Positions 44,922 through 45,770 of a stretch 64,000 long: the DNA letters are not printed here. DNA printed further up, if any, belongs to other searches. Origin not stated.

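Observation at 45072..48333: Cassette of two paralogous ORF6N (KilA-N-like) genes bracketing a noncanonical tRNA-Gly, an ECF sigma factor, a putative anti-sigma factor and a secreted protein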

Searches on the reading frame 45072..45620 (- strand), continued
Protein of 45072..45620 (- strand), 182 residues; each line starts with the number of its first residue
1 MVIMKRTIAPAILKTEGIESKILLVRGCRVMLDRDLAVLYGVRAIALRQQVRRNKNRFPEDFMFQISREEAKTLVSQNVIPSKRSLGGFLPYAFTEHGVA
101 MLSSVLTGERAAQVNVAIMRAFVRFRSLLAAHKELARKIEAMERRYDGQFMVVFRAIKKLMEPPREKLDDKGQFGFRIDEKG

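Call 47: find_encoding_contigs(protein=P0055, flank=8000, max_places=2)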
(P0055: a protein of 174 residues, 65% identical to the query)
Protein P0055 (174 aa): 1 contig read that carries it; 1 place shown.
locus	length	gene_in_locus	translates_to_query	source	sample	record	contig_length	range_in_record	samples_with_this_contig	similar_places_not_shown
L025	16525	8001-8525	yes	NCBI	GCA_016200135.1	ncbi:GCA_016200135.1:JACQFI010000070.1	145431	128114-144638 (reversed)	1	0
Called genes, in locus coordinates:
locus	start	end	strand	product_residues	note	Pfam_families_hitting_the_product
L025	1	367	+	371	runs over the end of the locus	PF11453:DUF2950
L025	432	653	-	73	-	-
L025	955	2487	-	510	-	PF00072:Response_reg, PF00158:Sigma54_activat, PF14532:Sigma54_activ_2, PF07728:AAA_5, PF25601:AAA_lid_14, PF02954:HTH_8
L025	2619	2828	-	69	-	-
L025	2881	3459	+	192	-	PF00565:SNase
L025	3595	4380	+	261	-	PF01346:FKBP_N, PF00254:FKBP_C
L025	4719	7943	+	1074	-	PF00069:Pkinase, PF07714:PK_Tyr_Ser-Thr, PF00515:TPR_1 (faint), PF07719:TPR_2 (faint)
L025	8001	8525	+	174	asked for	PF10543:ORF6N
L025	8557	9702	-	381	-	PF22842:Pel9A-like_beta_helix (faint), PF13229:Beta_helix (faint)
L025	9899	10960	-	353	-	PF01408:GFO_IDH_MocA, PF22725:GFO_IDH_MocA_C3, PF02894:GFO_IDH_MocA_C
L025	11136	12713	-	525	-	PF02012:BNR (faint), PF15902:Sortilin-Vps10 (weak), PF25852:DUF6242_C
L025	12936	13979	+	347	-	PF24400:DUF7544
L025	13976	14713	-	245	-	-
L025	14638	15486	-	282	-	PF13231:PMT_2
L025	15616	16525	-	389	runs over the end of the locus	PF01261:AP_endonuc_2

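Call 60: predict_structure(alignment_id=A7)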
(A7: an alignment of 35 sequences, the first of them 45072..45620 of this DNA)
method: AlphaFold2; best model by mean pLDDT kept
length: 182 residues; sequences in the alignment: 35
mean_pLDDT: 76.7   pTM: 0.64
mean pLDDT of the five models: 76.7, 76.5, 74.8, 74.3, 71.1
residues with pLDDT >= 90: 48; 70-90: 66; 50-70: 57; < 50: 11
segments of 3 or more residues with pLDDT < 50: 5-7, 168-170
pLDDT, mean of each block of 10 residues (from residue 1): 50 75 91 93 91 89 91 85 73 92 85 88 84 68 60 62 55 54 43
secondary structure, 60 per line:
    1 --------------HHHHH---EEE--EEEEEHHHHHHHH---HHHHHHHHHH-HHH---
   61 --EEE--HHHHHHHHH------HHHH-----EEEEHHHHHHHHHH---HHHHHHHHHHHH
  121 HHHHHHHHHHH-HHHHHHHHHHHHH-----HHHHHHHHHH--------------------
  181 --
elements in order: H15-19 E23-25 E28-32 H33-40 H44-53 E63-65 H68-76 H83-86 E92-95 H96-105 H109-131 H133-145 H151-160

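Call 63: fold_search(model_id=the predicted structure, library=pdb)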
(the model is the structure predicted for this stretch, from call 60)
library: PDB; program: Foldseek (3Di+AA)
matches with E <= 10: 124; with E <= 0.001: 0
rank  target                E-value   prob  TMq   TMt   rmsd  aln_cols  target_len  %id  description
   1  1l8r_B                1.4e-01  0.92  0.32  0.53   4.0        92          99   16  Structure of the Retinal Determination Protein Dachshund Reveals a DNA-Binding Motif (released 2002-06-26)
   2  1l8r_A                1.8e-01  0.89  0.33  0.53   3.7        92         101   14  Structure of the Retinal Determination Protein Dachshund Reveals a DNA-Binding Motif (released 2002-06-26)
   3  3eq5_I                2.4e-01  0.75  0.29  0.50   6.3       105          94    8  Crystal structure of fragment 137 to 238 of the human Ski-like protein (released 2009-01-27)
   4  4yif_B                4.2e-01  0.18  0.21  0.26  12.9       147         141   13  Crystal structure of Rv0880 (released 2015-06-10)
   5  1sbx                  4.4e-01  0.63  0.31  0.47   4.1        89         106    9  Crystal structure of the Dachshund-homology domain of human SKI (released 2004-05-25)
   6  6og3_A                5.6e-01  0.12  0.18  0.23  11.6        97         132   22  Focus classification structure of the hyperactive ClpB mutant K476C, bound to casein, NTD-trimer (released 2019-06-12)
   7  7dvt                  1.4e+00  0.10  0.22  0.27  12.2       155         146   12  Crystal structure of heme sensor protein PefR in complex with heme and carbon monoxide (released 2021-09-29)
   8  9oa1_D                1.4e+00  0.06  0.18  0.10  20.1       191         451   16  Ecoli DnaB helicase and Phage Lambda loader P with ADP-Mg in a 6:5 stoichiometry ratio. (released 2025-07-16)
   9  7dvr                  1.5e+00  0.09  0.22  0.26  12.1       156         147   13  Crystal structure of heme sensor protein PefR from Streptococcus agalactiae in complex with heme (released 2021-09-29)
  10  1sfx_B                1.9e+00  0.11  0.21  0.34  11.6       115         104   16  X-ray crystal structure of putative HTH transcription regulator from Archaeoglobus fulgidus (released 2004-08-03)
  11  7kjl                  2.0e+00  0.10  0.24  0.29  10.6       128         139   12  Crystal structure of the MarR family transcriptional regulator from Variovorax paradoxus bound to Salicylic acid (released 2021-12-01)
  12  7kfs                  2.0e+00  0.10  0.24  0.29  10.5       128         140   12  Crystal structure of the MarR family transcriptional regulator from Variovorax paradoxus bound to Benzoic Acid (released 2021-11-10)
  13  3ez2_A                2.1e+00  0.18  0.25  0.13  10.5        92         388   12  Partition protein-ADP complex (released 2009-06-02)
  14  4o5v                  2.2e+00  0.04  0.19  0.17  13.5       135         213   12  Crystal structure of T. acidophilum IdeR (released 2014-11-05)
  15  6cmv_B                2.5e+00  0.08  0.22  0.33  13.0       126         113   13  Crystal structure of Archaeal Biofilm Regulator (AbfR2) from Sulfolobus acidocaldarius (released 2018-11-14)
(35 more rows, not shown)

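Call 71: find_related_loci(query=A7, collection=viral_contigs, flank=6000)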
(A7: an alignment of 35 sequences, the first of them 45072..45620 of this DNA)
Query A7 (182 aa) in viral_contigs; peptide patterns used: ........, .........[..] (x = any residue, [..] = any of these).
314 stretches matched a pattern; 277 encode a relative of the query (tblastn E <= 1e-3); the best 80 are kept; 80 distinct loci.
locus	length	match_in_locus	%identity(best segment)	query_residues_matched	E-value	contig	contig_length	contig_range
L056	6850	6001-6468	66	4-164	2e-70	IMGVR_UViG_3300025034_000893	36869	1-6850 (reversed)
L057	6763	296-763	66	4-164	2e-70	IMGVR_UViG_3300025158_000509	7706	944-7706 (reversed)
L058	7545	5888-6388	54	11-180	9e-53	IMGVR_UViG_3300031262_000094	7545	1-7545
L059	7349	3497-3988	54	11-177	5e-52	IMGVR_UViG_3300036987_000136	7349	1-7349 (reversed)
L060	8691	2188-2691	50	12-177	1e-50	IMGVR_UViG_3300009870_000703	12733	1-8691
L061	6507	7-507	50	11-177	2e-46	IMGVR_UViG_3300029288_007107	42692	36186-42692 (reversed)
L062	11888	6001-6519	47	7-167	9e-44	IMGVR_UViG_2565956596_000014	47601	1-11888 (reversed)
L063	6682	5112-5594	48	11-167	5e-44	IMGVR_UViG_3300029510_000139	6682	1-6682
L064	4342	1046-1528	48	11-167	2e-43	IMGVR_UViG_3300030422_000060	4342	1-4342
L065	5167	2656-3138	48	11-167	1e-43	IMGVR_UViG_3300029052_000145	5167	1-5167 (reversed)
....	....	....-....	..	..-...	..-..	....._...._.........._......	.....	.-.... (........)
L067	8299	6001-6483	48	11-167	2e-43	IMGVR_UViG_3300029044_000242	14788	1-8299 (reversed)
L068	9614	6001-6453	52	18-164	1e-43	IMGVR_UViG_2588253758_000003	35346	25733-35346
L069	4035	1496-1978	48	11-167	2e-43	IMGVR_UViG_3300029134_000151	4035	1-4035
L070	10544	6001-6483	48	11-167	2e-43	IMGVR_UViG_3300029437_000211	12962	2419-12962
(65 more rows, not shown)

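Call 74: search_protein_representatives(protein=window:45072-45620:-)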
Query: 182 residues. Proteins with E-value up to 0.001 (for the whole library): 29574; up to 1e-10: 12911; up to 1e-30: 536. The best 150 are listed.
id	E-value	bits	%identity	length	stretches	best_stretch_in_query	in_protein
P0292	8.7e-59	214.5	65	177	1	12-167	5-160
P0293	2.2e-55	203.4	66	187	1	14-165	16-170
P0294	2.4e-51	190.3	60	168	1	14-167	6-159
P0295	3.8e-48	179.9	74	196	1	31-148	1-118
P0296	3.1e-46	173.7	57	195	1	7-167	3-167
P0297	1.9e-45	171.1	53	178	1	12-179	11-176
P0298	2.0e-45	171.0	58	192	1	12-157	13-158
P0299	3.5e-45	170.3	57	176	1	6-177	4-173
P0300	3.5e-45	170.3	59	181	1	14-166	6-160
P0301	5.6e-45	169.6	63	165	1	22-149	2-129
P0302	1.0e-44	168.7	57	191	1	15-158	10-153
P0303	1.1e-44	168.7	56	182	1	13-166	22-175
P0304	1.1e-44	168.7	54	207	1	12-179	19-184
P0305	1.1e-44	168.6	54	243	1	9-180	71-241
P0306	1.1e-44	168.6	54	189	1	10-180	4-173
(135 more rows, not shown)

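Call 88: search_dna_similar(query=window:45072-45620:-, collection=phages, mode=protein, max_rows=15)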
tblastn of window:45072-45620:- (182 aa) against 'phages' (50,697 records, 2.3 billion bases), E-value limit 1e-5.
Records with a match: 5; places in all: 7; records where one place covers at least 80% of the query: 1.
Best place of each record, by identity: <60% 5.
By first word of the organism name: Bacteriophage 5.
By host as written in the record: - 5.
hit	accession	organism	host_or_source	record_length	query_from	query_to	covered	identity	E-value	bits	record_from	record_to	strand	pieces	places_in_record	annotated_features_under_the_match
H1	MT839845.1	Bacteriophage sp.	human fecal samples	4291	18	168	83%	44.6%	4e-32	126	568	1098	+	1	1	record has no annotation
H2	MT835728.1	Bacteriophage sp.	human fecal samples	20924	18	130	62%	53.9%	2e-26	110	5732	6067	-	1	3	record has no annotation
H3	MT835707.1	Bacteriophage sp.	human fecal samples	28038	16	131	64%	46.3%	2e-26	110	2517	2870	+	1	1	record has no annotation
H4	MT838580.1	Bacteriophage sp.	human fecal samples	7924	50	135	47%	35.2%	7e-11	66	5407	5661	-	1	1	record has no annotation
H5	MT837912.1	Bacteriophage sp.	human fecal samples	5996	89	143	30%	47.3%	1e-7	56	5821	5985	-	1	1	record has no annotation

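Call 89: search_dna_similar(query=window:45072-45620:-, collection=plasmids, mode=protein, max_rows=15)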
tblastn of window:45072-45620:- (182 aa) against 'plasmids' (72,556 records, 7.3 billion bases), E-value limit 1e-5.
Records with a match: 25; places in all: 32; records where one place covers at least 80% of the query: 7.
Best place of each record, by identity: <60% 25.
By first word of the organism name: Legionella 7; Bacteroides 7; Segatella 3; Parabacteroides 2; Sulfuricurvum 2; Alistipes 1; Haliovirga 1; Treponema 1; Butyrivibrio 1.
By predicted mobility (MOB-suite, as given by PLSDB): non-mobilizable 17; conjugative 6; mobilizable 2.
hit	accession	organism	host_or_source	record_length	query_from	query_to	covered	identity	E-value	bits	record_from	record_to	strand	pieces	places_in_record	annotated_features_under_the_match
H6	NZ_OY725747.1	Parabacteroides distasonis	-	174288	11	167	86%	47.8%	3e-39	148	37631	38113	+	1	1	ORF6N domain-containing protein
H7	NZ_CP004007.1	Legionella oakridgensis ATCC 33761 = DSM 21215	-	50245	12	159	81%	49.0%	7e-42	155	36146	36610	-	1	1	ORF6N domain-containing protein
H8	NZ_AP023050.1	Alistipes indistinctus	Homo sapiens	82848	17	170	85%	46.7%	3e-32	128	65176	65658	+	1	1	ORF6N domain-containing protein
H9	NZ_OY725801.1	Parabacteroides distasonis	-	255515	13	170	87%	41.7%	7e-23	101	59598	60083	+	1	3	ORF6N domain-containing protein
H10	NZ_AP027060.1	Haliovirga abyssi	-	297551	13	158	80%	44.3%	8e-34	132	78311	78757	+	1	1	ORF6N domain-containing protein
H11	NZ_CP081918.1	Bacteroides ovatus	Homo sapiens,blood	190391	12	167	86%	41.3%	3e-35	137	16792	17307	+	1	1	ORF6N domain-containing protein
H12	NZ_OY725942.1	Bacteroides finegoldii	-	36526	18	160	79%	43.8%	9e-30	121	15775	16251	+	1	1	ORF6N domain-containing protein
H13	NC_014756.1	Sulfuricurvum kujiense DSM 16994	drain water from underground crude oil ...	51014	12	142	72%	47.4%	2e-28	117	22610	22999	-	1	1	ORF6N domain-containing protein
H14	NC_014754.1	Sulfuricurvum kujiense DSM 16994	drain water from underground crude oil ...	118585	12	142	72%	47.4%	2e-28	117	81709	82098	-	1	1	ORF6N domain-containing protein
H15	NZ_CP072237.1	Bacteroides uniformis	Homo sapiens,cultured bacterial ...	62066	18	130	62%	54.4%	7e-28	115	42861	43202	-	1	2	ORF6N domain-containing protein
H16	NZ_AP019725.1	Bacteroides uniformis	Homo sapiens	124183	18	130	62%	54.4%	7e-28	115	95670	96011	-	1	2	ORF6N domain-containing protein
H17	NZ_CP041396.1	Bacteroides ovatus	Homo sapiens,cell culture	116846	18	177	88%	37.6%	8e-21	96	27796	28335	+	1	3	ORF6N domain-containing protein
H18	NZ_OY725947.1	Bacteroides finegoldii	-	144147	16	130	63%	51.3%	3e-26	111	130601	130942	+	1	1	ORF6N domain-containing protein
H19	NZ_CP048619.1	Legionella pneumophila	-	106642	8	145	76%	42.6%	3e-26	111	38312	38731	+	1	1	ORF6N domain-containing protein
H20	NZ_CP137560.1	Segatella hominis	Homo sapiens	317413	12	143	73%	42.4%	2e-23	102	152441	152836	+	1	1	ORF6N domain-containing protein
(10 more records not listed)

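Call 90: get_annotated_region(hit=H7, flank=5000)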
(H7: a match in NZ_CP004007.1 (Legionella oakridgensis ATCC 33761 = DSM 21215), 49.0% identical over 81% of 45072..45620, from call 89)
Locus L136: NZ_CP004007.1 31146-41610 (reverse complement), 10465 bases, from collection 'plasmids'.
description: Legionella oakridgensis ATCC 33761 = DSM 21215 plasmid unnamed, complete sequence
organism: Legionella oakridgensis ATCC 33761 = DSM 21215 (NCBI taxid 1268635)
taxonomy: Bacteria; Pseudomonadota; Gammaproteobacteria; Legionellales; Legionellaceae; Legionella; Legionella oakridgensis; Legionella oakridgensis ATCC 33761 = DSM 21215
host: -; source: -; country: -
typing (MOB-suite, as given by PLSDB): conjugative; replicon rep_cluster_522; relaxase MOBF; mating-pair formation MPF_F
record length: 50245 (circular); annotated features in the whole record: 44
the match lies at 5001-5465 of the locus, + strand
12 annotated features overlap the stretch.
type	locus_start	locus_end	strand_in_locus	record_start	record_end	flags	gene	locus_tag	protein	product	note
CDS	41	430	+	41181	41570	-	-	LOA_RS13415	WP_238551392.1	DUF305 domain-containing protein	-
CDS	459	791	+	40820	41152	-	-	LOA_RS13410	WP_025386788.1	four-helix bundle copper-binding protein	-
CDS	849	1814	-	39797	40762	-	-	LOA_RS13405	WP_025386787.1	arsenic resistance protein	-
CDS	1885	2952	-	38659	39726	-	-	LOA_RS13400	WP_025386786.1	DMT family transporter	GO:0055085 - transmembrane transport [Evidence IEA]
CDS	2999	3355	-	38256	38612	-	-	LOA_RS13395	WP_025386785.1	DsrE family protein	-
CDS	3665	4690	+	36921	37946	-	-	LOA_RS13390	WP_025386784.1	site-specific integrase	GO:0015074 - DNA integration [Evidence IEA]; GO:0006310 - DNA recombination [Evidence IEA]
CDS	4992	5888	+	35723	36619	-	-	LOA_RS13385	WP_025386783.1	ORF6N domain-containing protein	-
CDS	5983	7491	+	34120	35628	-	-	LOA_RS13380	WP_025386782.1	YfjI family protein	-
CDS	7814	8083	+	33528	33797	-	-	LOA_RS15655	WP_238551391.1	DUF3644 domain-containing protein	-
CDS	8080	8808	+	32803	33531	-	-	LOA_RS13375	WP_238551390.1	DUF3644 domain-containing protein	-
CDS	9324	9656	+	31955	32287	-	-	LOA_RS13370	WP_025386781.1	hypothetical protein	-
CDS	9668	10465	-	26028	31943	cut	mobF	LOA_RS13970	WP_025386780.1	MobF family relaxase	-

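Call 91: get_annotated_region(hit=H6, flank=5000)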
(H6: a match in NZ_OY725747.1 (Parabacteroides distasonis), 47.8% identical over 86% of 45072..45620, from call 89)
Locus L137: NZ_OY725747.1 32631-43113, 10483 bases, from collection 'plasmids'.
description: Parabacteroides distasonis strain Parabacteroides distasonis TSDC17.2-1.1 plasmid 2, complete sequence
organism: Parabacteroides distasonis (NCBI taxid 823)
taxonomy: Bacteria; Bacteroidota; Bacteroidia; Bacteroidales; Tannerellaceae; Parabacteroides; Parabacteroides distasonis
host: -; source: -; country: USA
typing (MOB-suite, as given by PLSDB): non-mobilizable
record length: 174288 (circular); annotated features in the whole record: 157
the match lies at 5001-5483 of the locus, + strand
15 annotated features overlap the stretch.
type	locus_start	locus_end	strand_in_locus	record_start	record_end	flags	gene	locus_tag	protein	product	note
CDS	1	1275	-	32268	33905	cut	-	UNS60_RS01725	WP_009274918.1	ABC-F family ATP-binding cassette domain-containing protein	-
CDS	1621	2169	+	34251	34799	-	-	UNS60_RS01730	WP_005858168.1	30S ribosomal protein S16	GO:0006412 - translation [Evidence IEA]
CDS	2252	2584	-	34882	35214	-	-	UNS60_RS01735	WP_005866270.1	CGGC domain-containing protein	-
CDS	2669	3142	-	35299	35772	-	trxA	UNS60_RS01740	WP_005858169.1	thioredoxin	-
CDS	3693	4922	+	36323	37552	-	-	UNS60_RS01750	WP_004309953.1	site-specific integrase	GO:0015074 - DNA integration [Evidence IEA]; GO:0006310 - DNA recombination [Evidence IEA]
CDS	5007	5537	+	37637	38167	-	-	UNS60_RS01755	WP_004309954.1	ORF6N domain-containing protein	-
CDS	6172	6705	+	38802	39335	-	-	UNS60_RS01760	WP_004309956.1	antirestriction protein ArdA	-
CDS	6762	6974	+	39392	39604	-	-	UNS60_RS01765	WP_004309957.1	hypothetical protein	-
CDS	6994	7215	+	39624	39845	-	-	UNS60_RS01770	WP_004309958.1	DUF3873 domain-containing protein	-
CDS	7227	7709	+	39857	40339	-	-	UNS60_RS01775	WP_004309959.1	hypothetical protein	-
CDS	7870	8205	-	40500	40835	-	-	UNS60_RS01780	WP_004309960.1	hypothetical protein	-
CDS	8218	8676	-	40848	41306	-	-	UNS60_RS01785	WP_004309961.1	DUF3872 domain-containing protein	-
CDS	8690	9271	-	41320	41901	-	-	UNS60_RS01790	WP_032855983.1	conjugal transfer protein TraO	-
CDS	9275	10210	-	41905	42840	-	traN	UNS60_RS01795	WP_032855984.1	conjugative transposon protein TraN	-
CDS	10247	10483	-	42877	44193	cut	traM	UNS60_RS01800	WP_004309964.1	conjugative transposon protein TraM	-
